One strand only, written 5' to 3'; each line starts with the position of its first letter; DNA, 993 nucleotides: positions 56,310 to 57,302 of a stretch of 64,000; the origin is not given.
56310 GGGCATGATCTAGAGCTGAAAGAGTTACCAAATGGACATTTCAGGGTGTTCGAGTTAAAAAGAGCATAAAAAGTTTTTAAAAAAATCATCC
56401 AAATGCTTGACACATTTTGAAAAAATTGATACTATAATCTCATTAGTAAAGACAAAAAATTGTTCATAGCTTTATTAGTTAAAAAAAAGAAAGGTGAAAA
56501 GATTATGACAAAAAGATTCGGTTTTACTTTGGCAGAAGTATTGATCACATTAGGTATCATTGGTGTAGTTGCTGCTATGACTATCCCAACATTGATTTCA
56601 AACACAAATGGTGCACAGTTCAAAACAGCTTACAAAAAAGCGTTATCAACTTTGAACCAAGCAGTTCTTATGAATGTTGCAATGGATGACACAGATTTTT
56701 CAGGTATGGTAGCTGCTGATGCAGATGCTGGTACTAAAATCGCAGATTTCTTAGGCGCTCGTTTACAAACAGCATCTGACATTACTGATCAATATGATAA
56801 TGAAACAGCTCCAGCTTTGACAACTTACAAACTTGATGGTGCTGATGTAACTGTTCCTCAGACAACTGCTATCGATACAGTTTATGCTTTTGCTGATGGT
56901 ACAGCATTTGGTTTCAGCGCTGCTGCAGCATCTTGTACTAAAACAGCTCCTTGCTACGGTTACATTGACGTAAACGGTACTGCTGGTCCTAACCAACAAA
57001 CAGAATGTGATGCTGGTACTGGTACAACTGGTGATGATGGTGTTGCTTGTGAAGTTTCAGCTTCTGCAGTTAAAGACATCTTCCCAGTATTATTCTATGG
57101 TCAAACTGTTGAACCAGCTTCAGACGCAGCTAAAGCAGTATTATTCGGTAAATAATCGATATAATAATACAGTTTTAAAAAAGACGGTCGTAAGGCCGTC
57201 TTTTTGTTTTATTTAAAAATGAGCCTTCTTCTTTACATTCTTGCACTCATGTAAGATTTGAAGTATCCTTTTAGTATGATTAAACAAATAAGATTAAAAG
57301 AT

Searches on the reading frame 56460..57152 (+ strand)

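Call 100: search_protein_families(library=pfam, proteins=[window:56460-57152:+], max_evalue=0.001)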
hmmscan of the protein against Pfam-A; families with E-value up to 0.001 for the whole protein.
window:56460-57152:+ (231 aa): 1 family
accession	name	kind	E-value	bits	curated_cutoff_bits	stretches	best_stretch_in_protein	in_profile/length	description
PF07963.17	N_methyl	-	1.5e-05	24.8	21.2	1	16-41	1-26/27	Prokaryotic N-terminal methylation motif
